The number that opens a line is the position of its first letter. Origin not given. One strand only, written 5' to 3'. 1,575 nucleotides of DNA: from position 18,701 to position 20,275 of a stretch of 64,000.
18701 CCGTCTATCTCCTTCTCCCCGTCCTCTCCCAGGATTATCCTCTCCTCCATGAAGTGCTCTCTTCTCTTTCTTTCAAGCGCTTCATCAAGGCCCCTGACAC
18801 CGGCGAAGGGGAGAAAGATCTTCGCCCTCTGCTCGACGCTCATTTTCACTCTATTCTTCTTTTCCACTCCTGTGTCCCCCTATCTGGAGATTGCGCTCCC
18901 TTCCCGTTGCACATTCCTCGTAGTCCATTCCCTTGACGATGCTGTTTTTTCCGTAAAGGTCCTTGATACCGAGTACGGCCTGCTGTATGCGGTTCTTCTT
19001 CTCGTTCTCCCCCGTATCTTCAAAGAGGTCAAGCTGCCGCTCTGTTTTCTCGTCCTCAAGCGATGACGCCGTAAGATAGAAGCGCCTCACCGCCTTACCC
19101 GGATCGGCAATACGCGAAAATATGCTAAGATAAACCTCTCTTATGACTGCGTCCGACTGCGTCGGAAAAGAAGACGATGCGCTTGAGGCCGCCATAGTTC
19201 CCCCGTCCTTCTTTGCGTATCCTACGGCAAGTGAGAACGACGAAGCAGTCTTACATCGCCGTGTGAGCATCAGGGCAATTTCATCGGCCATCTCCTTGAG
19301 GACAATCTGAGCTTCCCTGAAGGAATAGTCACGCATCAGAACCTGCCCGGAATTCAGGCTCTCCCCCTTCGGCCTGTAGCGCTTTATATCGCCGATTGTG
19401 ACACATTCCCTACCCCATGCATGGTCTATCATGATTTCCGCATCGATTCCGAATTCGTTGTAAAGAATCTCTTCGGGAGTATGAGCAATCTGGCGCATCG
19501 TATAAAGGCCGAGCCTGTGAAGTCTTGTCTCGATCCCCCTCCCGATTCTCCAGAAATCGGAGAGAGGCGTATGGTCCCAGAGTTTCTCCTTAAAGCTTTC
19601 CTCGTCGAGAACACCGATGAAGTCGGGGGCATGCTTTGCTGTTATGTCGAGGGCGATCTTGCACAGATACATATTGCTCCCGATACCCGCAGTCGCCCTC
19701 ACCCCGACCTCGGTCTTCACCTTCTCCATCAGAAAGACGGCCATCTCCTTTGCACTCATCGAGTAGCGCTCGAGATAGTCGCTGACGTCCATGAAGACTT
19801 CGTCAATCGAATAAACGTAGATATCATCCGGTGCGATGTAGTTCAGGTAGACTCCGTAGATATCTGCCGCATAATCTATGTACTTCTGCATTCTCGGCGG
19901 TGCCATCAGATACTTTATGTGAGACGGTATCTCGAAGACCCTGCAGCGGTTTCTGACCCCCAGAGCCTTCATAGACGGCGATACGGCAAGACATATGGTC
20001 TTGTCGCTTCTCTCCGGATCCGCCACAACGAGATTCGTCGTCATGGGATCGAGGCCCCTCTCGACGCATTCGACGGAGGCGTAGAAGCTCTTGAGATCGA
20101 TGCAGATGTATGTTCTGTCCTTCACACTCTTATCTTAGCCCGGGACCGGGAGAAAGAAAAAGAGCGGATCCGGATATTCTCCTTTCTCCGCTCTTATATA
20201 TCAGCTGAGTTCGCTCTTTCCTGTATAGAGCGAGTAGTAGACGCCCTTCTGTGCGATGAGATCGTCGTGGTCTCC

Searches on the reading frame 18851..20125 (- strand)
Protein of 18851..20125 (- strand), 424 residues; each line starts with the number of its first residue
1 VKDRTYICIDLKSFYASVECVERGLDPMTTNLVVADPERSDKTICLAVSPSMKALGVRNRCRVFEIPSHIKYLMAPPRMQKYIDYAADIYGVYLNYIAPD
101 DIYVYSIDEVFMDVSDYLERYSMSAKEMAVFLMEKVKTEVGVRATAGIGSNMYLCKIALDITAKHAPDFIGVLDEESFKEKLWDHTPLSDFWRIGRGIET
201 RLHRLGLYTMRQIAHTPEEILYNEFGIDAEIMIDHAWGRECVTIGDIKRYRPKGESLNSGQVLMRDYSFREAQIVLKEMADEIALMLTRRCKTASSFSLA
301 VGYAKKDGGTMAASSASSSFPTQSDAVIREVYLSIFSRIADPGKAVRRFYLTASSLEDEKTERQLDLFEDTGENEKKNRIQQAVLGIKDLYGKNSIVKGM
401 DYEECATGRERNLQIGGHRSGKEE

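Call 45: search_protein_families(library=pfam, proteins=[window:18851-20125:-], max_evalue=0.00001)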
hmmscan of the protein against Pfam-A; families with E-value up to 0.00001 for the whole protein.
window:18851-20125:- (424 aa): 2 families
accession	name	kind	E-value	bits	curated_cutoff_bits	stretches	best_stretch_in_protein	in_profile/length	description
PF00817.25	IMS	-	2.1e-24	86.5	23.2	1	9-159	1-147/148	impB/mucB/samB family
PF11799.13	IMS_C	-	6.8e-11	43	20.7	1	259-367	6-109/109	impB/mucB/samB family C-terminal domain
